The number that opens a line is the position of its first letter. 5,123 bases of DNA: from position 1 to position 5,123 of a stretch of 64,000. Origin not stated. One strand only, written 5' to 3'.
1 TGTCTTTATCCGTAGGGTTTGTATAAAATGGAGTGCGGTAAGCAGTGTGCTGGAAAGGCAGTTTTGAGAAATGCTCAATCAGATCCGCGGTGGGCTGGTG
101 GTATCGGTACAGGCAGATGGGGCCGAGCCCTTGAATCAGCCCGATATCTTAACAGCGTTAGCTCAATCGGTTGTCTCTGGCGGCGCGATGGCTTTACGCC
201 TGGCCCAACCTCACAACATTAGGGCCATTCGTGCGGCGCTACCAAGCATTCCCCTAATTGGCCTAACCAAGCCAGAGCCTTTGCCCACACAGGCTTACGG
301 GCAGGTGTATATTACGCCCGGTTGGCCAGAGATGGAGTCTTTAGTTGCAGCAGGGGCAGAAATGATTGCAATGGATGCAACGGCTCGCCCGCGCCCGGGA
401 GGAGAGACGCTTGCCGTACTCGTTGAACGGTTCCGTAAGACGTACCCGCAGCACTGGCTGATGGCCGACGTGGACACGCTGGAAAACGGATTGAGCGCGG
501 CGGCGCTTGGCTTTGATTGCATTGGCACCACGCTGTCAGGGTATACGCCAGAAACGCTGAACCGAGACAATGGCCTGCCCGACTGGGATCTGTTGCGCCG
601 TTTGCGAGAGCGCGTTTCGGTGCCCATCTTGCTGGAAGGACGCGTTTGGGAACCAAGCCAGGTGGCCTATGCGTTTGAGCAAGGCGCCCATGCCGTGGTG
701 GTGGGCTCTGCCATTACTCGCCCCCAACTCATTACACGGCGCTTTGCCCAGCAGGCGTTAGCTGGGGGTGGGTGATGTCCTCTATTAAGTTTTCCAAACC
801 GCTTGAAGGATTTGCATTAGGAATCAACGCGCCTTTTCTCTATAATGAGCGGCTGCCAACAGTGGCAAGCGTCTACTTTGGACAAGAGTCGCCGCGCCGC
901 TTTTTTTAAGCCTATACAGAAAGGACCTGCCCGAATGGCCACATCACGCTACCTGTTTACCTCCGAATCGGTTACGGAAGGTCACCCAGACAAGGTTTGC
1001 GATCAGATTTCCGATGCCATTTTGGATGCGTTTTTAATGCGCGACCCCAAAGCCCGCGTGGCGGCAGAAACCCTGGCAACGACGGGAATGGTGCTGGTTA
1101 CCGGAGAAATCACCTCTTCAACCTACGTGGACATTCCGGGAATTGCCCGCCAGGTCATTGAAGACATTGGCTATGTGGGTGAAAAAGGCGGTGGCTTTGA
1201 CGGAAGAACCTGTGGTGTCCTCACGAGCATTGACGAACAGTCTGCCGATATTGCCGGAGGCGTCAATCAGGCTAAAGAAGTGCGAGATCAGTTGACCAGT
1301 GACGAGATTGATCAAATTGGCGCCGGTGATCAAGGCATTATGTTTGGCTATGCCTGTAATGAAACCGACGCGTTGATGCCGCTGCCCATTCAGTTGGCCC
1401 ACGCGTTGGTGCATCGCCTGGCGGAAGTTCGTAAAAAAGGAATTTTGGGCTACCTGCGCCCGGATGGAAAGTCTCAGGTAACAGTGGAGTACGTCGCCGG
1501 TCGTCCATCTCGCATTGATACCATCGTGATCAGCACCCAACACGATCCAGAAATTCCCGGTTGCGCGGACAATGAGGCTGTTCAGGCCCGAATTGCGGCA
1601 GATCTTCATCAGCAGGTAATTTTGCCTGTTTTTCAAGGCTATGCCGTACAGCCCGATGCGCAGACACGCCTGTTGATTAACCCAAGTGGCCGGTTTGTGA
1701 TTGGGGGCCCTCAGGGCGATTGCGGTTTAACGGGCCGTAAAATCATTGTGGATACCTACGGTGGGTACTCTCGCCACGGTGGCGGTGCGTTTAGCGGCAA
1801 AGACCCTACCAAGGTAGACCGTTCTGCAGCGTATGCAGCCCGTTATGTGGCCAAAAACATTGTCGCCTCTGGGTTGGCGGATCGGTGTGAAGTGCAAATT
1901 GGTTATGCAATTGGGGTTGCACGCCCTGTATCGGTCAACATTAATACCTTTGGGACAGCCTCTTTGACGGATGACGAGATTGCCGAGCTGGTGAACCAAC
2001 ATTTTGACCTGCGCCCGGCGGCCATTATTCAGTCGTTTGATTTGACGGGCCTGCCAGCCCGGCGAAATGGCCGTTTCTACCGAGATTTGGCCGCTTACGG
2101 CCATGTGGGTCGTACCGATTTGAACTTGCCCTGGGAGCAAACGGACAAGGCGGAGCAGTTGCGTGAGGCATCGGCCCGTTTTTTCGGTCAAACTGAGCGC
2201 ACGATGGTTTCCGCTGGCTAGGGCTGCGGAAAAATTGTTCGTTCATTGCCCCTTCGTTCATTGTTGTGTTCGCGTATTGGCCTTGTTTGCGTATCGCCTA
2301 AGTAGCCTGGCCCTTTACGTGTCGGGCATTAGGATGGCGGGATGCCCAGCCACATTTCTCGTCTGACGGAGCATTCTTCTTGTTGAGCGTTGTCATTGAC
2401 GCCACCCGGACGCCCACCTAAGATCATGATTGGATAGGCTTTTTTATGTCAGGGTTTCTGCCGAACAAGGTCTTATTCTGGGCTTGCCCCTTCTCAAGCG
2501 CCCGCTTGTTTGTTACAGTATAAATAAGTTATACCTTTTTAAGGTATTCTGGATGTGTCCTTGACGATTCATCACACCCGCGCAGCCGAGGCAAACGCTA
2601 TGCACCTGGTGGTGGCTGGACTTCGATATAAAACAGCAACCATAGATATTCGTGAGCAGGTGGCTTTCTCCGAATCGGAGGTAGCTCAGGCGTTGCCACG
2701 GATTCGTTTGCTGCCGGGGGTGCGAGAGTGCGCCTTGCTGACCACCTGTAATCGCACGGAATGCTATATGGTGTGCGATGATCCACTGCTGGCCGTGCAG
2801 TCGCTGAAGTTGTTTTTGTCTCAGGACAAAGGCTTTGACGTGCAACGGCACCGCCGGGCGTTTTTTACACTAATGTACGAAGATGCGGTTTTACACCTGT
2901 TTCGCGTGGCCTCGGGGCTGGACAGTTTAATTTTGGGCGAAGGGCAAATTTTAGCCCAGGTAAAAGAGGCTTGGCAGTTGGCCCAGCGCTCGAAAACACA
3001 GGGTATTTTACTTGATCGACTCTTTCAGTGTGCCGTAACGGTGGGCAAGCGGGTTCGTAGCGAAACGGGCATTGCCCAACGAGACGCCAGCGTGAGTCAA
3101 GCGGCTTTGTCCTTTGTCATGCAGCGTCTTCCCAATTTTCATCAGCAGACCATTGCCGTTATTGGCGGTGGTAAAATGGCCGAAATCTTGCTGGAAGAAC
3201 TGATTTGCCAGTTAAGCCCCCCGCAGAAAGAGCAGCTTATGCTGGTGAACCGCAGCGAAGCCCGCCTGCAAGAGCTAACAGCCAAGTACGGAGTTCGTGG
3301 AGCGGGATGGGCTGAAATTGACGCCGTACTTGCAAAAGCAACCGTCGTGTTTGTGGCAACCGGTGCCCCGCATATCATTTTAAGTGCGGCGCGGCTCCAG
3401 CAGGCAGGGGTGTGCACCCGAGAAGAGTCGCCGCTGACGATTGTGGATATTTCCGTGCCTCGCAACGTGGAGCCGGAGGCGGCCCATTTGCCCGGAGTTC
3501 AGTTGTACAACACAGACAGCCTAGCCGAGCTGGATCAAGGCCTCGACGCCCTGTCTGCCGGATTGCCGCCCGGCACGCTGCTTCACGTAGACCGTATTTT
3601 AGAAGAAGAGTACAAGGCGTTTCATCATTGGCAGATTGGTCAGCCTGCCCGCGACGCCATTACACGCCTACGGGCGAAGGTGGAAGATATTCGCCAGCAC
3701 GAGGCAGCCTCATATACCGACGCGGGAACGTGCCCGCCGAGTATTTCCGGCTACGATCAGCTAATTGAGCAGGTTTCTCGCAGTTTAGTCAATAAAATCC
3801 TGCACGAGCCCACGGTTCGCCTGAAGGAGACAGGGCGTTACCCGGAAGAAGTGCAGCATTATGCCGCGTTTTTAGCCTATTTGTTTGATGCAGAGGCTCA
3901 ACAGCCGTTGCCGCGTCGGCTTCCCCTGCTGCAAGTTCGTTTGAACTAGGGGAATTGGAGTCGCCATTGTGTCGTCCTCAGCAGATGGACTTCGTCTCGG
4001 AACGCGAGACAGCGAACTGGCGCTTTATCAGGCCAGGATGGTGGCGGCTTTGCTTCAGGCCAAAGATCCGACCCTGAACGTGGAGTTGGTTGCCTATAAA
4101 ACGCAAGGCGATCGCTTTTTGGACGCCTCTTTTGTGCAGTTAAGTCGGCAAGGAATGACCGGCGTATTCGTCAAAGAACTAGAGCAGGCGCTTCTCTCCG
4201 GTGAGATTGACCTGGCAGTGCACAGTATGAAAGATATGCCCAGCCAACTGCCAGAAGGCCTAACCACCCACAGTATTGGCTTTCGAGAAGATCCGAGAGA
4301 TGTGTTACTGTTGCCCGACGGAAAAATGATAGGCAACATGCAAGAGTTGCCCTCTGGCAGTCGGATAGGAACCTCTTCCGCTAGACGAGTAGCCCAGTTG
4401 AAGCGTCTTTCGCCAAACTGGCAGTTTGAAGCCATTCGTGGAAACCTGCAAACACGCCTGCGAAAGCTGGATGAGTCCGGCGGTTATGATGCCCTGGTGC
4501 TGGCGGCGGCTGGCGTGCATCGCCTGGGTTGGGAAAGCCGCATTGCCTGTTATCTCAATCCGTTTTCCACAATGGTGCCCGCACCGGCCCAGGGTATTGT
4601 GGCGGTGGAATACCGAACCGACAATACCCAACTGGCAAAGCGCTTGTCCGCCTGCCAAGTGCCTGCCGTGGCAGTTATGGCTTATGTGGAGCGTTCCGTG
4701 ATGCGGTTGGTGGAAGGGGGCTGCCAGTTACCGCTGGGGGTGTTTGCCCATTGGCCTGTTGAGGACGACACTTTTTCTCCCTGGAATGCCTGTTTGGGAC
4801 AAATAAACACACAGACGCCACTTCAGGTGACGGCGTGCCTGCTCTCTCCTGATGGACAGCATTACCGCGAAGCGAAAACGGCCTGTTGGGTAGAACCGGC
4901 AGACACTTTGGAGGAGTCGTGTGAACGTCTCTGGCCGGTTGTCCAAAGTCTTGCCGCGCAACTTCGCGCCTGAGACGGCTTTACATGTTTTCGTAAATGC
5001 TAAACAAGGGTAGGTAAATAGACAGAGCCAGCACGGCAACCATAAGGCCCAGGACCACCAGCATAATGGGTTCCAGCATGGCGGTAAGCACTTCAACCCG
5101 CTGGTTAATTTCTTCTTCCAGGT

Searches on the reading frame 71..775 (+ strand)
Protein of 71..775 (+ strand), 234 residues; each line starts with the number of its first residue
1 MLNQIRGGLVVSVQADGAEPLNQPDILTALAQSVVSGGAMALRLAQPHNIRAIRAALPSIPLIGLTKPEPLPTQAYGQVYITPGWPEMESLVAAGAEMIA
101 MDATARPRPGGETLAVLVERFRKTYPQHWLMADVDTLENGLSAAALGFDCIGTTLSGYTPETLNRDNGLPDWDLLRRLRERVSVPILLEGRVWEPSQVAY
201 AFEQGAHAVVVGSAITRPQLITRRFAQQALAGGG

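Call 50: search_protein_families(library=pfam, proteins=[window:71-775:+], max_evalue=0.00001)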
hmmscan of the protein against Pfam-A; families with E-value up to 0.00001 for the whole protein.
window:71-775:+ (234 aa): 2 families
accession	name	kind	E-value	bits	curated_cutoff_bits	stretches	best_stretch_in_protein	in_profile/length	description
PF04131.20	NanE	-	6.4e-47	159.7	27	1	28-228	2-189/192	Putative N-acetylmannosamine-6-phosphate epimerase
PF05690.20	ThiG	-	8.6e-06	25.7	23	0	167-219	159-211/247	Thiazole biosynthesis protein ThiG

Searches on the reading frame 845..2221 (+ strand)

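Call 50: search_protein_families(library=pfam, proteins=[window:845-2221:+], max_evalue=0.00001)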
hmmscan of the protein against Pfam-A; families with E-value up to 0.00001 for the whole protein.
window:845-2221:+ (458 aa): 3 families
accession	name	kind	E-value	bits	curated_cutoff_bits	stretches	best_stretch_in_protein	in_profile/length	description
PF02773.21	S-AdoMet_synt_C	-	2.1e-65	219.3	25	1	286-432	1-138/138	S-adenosylmethionine synthetase, C-terminal domain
PF02772.21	S-AdoMet_synt_M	-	1.2e-45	155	29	1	157-284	1-120/120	S-adenosylmethionine synthetase, central domain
PF00438.25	S-AdoMet_synt_N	-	2.8e-42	143.7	33.1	1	36-134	2-99/99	S-adenosylmethionine synthetase, N-terminal domain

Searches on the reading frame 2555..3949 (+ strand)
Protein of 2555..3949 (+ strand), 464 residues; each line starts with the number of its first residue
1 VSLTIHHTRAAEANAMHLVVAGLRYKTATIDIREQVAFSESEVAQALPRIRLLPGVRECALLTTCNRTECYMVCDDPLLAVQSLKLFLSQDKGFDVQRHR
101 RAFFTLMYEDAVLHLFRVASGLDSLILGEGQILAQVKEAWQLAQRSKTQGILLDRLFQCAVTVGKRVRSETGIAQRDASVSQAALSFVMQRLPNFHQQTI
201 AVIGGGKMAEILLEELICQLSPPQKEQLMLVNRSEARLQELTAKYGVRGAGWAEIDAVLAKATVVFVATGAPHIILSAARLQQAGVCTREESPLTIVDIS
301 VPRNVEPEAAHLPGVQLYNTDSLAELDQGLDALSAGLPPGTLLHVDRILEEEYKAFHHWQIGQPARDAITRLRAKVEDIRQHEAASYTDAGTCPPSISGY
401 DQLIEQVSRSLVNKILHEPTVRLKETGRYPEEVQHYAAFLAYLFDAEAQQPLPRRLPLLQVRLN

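Call 50: search_protein_families(library=pfam, proteins=[window:2555-3949:+], max_evalue=0.00001)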
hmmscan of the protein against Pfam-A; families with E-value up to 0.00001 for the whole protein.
window:2555-3949:+ (464 aa): 4 families
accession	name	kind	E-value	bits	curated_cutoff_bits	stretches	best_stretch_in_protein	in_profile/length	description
PF05201.20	GlutR_N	-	2.9e-46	157.5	27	1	22-171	2-151/151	Glutamyl-tRNAGlu reductase, N-terminal domain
PF01488.26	Shikimate_DH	-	6.9e-26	91.4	24.3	1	190-325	5-137/138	Shikimate / quinate 5-dehydrogenase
PF00745.25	GlutR_dimer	-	3e-17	63.2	22.9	1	345-445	2-98/99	Glutamyl-tRNAGlu reductase, dimerisation domain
PF03807.23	F420_oxidored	-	1.5e-07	32.3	21.6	1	199-281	1-79/94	NADP oxidoreductase coenzyme F420-dependent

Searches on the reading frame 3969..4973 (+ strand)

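Call 50: search_protein_families(library=pfam, proteins=[window:3969-4973:+], max_evalue=0.00001)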
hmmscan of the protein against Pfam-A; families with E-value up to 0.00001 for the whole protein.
window:3969-4973:+ (334 aa): 2 families
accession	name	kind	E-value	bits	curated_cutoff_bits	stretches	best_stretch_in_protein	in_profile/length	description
PF01379.25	Porphobil_deam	-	1.8e-73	247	22.1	1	8-223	1-206/207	Porphobilinogen deaminase, dipyromethane cofactor binding domain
PF03900.20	Porphobil_deamC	-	1.4e-07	32.2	26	1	238-303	4-53/74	Porphobilinogen deaminase, C-terminal domain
